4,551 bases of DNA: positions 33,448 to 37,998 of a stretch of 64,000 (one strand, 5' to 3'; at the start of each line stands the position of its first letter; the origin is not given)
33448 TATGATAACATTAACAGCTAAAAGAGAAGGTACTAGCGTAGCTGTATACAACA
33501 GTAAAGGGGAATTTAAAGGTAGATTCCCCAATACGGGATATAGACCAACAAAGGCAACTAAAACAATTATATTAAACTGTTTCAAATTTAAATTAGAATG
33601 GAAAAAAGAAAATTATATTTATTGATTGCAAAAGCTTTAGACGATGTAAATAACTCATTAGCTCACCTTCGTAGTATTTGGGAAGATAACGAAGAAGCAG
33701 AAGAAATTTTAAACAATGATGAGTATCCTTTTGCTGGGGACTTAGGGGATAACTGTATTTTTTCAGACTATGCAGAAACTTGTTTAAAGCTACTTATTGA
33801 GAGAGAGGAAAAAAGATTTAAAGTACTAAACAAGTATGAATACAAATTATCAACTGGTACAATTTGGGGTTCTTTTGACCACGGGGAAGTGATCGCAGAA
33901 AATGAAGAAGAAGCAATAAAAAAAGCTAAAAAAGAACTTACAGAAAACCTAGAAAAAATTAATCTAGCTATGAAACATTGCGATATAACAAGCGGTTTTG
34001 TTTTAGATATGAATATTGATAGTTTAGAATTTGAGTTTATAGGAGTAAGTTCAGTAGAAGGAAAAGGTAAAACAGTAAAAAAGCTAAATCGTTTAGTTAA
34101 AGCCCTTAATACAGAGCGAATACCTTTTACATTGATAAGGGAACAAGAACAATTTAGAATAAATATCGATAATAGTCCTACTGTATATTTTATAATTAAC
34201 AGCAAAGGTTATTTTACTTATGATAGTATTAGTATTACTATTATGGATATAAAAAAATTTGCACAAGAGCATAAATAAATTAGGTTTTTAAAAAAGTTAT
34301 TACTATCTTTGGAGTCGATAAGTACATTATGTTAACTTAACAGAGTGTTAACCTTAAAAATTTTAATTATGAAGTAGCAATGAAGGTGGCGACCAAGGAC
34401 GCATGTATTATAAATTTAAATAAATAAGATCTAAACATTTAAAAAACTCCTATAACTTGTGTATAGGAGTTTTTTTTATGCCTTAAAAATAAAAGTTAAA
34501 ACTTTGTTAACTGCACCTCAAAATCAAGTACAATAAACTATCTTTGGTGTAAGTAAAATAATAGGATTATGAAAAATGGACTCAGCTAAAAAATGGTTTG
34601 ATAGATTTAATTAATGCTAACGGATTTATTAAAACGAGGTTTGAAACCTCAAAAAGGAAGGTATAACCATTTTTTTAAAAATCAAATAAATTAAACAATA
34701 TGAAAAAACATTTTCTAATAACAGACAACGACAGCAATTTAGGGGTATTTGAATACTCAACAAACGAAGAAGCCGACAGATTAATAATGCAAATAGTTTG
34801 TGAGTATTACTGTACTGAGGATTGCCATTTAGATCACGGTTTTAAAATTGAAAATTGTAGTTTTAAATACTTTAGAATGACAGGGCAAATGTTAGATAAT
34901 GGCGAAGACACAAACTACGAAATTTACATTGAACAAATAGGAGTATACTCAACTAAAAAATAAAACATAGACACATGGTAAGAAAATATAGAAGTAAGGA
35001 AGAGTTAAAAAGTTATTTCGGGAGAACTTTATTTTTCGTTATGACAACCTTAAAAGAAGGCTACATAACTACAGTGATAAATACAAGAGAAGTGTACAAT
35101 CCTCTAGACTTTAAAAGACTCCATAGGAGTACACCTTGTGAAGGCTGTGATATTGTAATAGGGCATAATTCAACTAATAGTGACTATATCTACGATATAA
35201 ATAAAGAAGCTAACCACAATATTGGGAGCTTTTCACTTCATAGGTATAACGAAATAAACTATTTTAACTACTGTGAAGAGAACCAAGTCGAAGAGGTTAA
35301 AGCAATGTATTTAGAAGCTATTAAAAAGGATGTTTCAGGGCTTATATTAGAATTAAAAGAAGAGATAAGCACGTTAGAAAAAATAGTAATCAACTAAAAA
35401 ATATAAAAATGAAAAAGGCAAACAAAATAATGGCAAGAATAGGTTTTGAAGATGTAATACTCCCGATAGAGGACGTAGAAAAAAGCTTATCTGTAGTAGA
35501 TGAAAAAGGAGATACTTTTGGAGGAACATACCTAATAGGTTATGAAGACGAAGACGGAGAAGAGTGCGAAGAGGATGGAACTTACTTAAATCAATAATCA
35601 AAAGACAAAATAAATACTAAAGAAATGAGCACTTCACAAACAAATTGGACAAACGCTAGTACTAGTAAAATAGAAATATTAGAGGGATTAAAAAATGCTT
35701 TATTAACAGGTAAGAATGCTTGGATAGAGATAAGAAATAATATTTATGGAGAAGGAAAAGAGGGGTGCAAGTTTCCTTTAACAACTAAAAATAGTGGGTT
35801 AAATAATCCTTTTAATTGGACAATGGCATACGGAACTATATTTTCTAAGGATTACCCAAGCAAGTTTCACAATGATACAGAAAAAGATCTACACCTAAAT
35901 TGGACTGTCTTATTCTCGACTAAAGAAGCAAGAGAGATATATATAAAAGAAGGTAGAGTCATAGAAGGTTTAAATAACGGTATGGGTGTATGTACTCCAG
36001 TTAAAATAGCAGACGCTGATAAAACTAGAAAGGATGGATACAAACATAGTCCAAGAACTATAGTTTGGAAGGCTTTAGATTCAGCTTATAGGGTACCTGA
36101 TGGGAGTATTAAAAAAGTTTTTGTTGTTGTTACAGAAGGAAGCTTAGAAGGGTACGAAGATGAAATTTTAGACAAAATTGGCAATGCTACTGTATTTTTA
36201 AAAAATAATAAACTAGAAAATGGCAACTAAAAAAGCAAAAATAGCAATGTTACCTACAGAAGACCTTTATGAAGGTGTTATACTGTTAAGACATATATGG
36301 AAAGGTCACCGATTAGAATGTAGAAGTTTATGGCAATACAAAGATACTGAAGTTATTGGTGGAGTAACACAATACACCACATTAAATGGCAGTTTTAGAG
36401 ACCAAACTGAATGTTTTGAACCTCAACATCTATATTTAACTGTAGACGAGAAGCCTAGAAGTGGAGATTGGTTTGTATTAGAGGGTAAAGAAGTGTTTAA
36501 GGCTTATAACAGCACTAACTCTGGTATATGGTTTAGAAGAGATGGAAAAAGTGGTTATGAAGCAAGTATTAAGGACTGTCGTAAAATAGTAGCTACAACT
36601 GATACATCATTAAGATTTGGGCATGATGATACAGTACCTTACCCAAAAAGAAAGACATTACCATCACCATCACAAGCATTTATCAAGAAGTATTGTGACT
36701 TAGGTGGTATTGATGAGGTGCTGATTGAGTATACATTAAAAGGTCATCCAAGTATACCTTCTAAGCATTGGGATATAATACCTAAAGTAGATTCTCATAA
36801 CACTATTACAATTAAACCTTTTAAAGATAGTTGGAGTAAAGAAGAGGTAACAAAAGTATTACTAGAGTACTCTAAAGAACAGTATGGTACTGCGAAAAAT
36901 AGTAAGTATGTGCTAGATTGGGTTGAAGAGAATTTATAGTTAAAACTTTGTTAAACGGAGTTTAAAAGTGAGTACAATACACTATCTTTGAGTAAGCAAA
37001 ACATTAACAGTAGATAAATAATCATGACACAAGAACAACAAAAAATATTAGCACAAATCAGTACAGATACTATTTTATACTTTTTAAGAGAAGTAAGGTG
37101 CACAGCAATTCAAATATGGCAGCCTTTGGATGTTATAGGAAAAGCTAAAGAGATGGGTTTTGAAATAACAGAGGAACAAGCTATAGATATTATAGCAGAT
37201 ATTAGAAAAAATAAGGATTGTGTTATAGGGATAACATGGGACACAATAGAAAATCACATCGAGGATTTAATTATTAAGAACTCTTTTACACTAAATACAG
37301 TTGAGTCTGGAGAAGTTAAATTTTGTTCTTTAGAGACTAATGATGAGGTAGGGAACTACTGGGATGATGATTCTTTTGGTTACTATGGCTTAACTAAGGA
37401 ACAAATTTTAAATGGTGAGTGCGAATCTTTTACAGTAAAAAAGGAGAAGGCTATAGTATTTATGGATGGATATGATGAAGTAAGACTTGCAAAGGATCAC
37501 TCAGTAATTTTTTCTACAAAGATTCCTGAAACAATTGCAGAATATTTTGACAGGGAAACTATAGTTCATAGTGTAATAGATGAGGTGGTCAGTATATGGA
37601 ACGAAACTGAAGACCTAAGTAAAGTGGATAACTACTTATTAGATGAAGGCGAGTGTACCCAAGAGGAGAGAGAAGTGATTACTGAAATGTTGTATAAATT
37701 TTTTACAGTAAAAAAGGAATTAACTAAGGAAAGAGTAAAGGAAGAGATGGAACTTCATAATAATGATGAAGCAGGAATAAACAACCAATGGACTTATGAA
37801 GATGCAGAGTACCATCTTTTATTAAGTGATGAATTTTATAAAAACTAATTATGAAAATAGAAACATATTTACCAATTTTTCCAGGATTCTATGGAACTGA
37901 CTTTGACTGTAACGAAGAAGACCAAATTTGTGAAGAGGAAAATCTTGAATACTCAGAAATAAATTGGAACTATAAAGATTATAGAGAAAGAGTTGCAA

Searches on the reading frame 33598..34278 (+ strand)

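Call 39: search_protein_families(library=phrogs, proteins=[window:33598-34278:+], max_evalue=0.001)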
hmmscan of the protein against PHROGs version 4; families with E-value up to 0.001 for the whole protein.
window:33598-34278:+ (226 aa): 1 family
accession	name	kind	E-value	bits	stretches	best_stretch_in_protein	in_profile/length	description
phrog_35246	-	unknown function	6.1e-158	524.2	1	1-226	1-226/226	-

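Call 66: search_protein_families(library=pfam, proteins=[window:33598-34278:+], max_evalue=0.1)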
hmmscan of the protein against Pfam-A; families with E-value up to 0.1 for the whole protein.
window:33598-34278:+ (226 aa): 1 family
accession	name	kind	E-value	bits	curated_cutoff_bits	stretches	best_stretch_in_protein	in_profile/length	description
PF03646.20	FlaG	-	0.075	13.6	23.8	0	100-138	20-58/101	FlaG protein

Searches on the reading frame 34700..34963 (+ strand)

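Call 39: search_protein_families(library=phrogs, proteins=[window:34700-34963:+], max_evalue=0.001)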
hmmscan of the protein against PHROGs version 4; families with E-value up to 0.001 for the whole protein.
window:34700-34963:+ (87 aa): 1 family
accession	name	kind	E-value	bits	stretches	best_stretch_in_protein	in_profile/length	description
phrog_38591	-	unknown function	3.5e-63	211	1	1-87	1-87/87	-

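Call 66: search_protein_families(library=pfam, proteins=[window:34700-34963:+], max_evalue=0.1)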
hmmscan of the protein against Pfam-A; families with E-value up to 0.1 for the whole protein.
window:34700-34963:+ (87 aa): 1 family
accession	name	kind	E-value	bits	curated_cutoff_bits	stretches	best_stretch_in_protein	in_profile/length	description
PF24024.1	DUF7336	-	0.0013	18.9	25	0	19-40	21-42/60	Domain of unknown function (DUF7336)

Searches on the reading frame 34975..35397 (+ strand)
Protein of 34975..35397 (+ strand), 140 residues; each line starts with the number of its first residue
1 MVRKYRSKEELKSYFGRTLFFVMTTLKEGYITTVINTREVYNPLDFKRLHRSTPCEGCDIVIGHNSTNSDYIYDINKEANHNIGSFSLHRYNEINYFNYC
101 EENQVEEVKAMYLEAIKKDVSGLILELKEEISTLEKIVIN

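Call 39: search_protein_families(library=phrogs, proteins=[window:34975-35397:+], max_evalue=0.001)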
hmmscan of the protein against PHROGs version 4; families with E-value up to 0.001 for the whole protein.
window:34975-35397:+ (140 aa): 1 family
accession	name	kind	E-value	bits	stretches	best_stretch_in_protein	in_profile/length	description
phrog_37594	-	unknown function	9.5e-98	324.9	1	1-140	1-140/140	-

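Call 66: search_protein_families(library=pfam, proteins=[window:34975-35397:+], max_evalue=0.1)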
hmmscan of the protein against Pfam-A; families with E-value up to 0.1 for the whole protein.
window:34975-35397:+ (140 aa): 0 families

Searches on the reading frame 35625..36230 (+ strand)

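Call 39: search_protein_families(library=phrogs, proteins=[window:35625-36230:+], max_evalue=0.001)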
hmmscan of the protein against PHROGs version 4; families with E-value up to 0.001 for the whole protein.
window:35625-36230:+ (201 aa): 1 family
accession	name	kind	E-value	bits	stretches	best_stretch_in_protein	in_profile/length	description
phrog_32644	-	unknown function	8.3e-144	477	1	1-201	1-201/201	-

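Call 66: search_protein_families(library=pfam, proteins=[window:35625-36230:+], max_evalue=0.1)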
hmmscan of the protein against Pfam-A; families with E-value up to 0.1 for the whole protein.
window:35625-36230:+ (201 aa): 1 family
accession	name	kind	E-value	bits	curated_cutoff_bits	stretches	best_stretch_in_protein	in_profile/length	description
PF15920.10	WHAMM-JMY_N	-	0.072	13.4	27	1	31-108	6-80/162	N-terminal of Junction-mediating and WASP homolog-associated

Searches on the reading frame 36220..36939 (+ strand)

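Call 39: search_protein_families(library=phrogs, proteins=[window:36220-36939:+], max_evalue=0.001)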
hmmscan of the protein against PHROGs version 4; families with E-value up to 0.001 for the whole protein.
window:36220-36939:+ (239 aa): 1 family
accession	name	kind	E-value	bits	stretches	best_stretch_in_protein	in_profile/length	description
phrog_15656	-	unknown function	1.2e-113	379.1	1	1-239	1-231/231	-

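Call 66: search_protein_families(library=pfam, proteins=[window:36220-36939:+], max_evalue=0.1)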
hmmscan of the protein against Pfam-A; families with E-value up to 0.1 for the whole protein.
window:36220-36939:+ (239 aa): 0 families

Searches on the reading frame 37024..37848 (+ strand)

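Call 66: search_protein_families(library=pfam, proteins=[window:37024-37848:+], max_evalue=0.1)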
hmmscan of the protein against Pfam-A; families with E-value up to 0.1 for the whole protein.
window:37024-37848:+ (274 aa): 1 family
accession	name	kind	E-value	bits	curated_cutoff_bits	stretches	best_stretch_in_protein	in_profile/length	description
PF21267.3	UBAP-1_UBA2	-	0.013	15.8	27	0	36-48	3-15/39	Ubiquitin-associated protein 1, UBA2 domain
